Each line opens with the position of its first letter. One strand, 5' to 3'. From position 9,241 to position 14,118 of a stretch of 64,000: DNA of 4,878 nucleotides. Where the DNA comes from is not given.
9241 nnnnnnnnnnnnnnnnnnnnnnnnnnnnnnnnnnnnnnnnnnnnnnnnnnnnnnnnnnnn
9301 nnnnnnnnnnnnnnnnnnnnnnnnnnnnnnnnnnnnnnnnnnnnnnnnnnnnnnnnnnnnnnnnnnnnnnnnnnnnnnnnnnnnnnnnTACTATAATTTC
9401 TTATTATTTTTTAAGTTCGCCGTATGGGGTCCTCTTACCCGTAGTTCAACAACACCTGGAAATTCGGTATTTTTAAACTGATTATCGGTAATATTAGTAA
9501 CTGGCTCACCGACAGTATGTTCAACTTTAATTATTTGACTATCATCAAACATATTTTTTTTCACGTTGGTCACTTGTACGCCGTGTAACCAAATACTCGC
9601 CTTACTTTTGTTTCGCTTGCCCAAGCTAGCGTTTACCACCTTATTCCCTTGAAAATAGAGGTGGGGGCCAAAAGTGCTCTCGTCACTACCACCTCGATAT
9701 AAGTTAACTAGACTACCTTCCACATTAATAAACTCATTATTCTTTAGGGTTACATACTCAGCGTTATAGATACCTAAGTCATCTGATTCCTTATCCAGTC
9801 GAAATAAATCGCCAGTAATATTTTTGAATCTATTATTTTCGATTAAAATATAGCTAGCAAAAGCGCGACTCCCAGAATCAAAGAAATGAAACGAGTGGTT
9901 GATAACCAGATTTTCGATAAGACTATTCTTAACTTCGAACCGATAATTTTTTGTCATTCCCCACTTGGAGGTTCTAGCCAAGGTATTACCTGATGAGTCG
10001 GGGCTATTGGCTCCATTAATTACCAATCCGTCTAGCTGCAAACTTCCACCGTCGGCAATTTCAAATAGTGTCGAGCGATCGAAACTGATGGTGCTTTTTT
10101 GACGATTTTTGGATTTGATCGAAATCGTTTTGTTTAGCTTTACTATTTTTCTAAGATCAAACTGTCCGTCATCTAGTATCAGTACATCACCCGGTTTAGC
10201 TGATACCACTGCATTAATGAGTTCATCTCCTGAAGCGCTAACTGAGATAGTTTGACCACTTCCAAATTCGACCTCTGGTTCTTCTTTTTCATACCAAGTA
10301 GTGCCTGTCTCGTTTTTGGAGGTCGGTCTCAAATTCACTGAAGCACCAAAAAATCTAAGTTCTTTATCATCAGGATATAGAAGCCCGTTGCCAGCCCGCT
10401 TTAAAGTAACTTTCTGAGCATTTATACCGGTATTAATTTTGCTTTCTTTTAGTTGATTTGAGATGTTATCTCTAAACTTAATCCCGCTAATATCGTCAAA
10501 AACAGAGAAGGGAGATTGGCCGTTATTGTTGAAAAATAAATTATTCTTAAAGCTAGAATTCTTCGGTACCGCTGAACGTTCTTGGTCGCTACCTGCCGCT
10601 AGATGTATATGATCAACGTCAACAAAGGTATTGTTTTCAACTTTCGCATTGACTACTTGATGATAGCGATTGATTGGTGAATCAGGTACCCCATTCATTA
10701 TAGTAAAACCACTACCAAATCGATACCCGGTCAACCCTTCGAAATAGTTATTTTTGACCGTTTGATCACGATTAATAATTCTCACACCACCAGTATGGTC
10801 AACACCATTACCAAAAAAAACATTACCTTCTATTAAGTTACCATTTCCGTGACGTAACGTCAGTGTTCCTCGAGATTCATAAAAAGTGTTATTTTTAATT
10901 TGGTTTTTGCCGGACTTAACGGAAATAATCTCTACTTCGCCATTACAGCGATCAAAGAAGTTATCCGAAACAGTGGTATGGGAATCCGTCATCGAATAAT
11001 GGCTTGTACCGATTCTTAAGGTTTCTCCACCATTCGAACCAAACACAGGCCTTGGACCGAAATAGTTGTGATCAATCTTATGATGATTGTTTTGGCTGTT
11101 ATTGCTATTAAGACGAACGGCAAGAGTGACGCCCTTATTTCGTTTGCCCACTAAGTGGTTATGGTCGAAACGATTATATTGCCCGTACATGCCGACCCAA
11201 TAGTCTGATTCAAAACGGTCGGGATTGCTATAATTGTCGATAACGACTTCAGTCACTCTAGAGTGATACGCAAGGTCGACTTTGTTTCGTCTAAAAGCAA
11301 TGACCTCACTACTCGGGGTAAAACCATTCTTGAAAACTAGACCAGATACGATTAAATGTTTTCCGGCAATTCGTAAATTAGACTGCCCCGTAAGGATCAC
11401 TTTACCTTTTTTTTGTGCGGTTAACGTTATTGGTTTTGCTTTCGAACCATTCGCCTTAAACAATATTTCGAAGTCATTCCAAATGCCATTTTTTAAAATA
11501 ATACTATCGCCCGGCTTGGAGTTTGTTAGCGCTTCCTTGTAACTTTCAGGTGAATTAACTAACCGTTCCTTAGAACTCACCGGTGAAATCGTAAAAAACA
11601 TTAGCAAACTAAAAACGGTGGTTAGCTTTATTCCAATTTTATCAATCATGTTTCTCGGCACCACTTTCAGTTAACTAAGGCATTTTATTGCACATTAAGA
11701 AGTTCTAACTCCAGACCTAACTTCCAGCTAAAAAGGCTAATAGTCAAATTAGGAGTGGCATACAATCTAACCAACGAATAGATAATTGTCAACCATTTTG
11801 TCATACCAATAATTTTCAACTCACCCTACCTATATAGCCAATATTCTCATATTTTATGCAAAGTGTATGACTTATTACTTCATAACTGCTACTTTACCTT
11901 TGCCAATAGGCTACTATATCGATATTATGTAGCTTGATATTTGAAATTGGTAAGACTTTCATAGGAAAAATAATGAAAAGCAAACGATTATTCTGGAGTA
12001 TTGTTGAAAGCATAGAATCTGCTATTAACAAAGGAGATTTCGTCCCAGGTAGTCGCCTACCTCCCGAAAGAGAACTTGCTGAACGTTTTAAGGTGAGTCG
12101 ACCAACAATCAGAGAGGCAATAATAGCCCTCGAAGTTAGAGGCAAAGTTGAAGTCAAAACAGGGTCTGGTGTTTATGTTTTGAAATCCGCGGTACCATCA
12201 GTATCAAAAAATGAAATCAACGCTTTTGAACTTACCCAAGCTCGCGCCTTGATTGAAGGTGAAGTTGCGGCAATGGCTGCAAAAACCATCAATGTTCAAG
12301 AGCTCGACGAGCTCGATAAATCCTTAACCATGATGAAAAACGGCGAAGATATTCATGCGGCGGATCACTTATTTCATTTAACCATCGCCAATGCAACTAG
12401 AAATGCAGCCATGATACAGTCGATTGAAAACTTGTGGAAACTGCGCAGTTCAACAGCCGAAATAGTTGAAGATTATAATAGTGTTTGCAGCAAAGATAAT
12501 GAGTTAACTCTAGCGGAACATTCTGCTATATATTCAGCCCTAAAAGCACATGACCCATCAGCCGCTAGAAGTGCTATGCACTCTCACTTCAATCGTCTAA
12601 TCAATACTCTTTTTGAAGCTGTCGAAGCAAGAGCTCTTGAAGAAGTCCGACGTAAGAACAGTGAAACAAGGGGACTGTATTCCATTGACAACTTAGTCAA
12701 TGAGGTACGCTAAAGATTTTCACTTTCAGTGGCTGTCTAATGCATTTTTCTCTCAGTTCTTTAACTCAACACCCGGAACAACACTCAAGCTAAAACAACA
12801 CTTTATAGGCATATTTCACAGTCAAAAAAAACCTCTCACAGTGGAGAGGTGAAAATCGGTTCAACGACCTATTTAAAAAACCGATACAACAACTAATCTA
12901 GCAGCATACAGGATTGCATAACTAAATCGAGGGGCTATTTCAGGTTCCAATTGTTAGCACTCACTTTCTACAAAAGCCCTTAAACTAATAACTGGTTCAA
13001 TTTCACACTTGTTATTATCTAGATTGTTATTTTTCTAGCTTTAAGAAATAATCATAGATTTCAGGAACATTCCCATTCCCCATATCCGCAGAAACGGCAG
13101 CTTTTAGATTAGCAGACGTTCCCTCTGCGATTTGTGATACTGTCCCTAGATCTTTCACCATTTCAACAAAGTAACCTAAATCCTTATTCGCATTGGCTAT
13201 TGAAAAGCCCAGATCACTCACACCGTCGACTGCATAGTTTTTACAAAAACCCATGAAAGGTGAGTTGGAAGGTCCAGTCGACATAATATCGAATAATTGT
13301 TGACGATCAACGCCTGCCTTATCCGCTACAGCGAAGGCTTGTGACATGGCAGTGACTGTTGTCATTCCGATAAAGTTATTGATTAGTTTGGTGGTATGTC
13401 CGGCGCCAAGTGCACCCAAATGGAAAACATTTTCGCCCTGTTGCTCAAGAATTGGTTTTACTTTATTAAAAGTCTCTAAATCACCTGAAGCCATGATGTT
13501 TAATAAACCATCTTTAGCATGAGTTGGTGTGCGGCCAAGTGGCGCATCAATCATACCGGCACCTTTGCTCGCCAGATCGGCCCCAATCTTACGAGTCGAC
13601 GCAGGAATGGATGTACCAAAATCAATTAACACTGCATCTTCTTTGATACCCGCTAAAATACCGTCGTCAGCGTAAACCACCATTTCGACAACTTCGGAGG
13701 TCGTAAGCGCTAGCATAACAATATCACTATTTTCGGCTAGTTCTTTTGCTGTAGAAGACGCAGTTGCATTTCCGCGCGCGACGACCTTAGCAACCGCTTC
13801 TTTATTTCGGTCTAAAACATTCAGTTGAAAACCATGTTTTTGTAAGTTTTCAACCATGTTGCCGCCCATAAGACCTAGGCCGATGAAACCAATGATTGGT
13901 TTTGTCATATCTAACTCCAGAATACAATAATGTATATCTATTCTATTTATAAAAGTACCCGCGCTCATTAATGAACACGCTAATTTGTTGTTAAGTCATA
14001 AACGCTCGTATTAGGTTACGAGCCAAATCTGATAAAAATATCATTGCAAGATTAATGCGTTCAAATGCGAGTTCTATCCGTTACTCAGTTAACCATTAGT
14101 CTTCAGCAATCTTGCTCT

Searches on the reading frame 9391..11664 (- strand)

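Call 10: search_protein_families(library=pfam, proteins=[window:9391-11664:-], max_evalue=0.00001)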
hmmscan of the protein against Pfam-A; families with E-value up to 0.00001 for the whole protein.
window:9391-11664:- (757 aa): 1 family
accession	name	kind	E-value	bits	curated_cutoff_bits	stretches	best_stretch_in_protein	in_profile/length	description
PF14592.12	Chondroitinas_B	-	4.8e-118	395.3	24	1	36-432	1-411/426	Chondroitinase B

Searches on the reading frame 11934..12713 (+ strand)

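Call 10: search_protein_families(library=pfam, proteins=[window:11934-12713:+], max_evalue=0.00001)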
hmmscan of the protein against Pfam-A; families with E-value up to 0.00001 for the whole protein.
window:11934-12713:+ (259 aa): 2 families
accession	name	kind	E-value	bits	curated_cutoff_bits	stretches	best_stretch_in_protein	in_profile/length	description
PF00392.27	GntR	-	6e-21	74.3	27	1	23-82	5-64/64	Bacterial regulatory proteins, gntR family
PF07729.17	FCD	-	7e-21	75.4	24.3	1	99-220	1-124/125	FCD domain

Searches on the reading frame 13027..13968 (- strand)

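Call 10: search_protein_families(library=pfam, proteins=[window:13027-13968:-], max_evalue=0.00001)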
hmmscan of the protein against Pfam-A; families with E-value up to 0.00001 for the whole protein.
window:13027-13968:- (313 aa): 4 families
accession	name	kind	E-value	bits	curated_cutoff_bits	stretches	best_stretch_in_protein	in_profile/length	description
PF03446.21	NAD_binding_2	-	3.7e-42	144.5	21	1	26-185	2-161/161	NAD binding domain of 6-phosphogluconate dehydrogenase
PF14833.11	NAD_binding_11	-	6.8e-17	62.3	30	1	188-295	1-109/122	NAD-binding of NADP-dependent 3-hydroxyisobutyrate dehydrogenase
PF03807.23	F420_oxidored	-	3.4e-09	37.6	21.6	1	26-97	2-76/94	NADP oxidoreductase coenzyme F420-dependent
PF02826.25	2-Hacid_dh_C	-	2.4e-06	27.5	25.1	1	21-118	34-127/178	D-isomer specific 2-hydroxyacid dehydrogenase, NAD binding domain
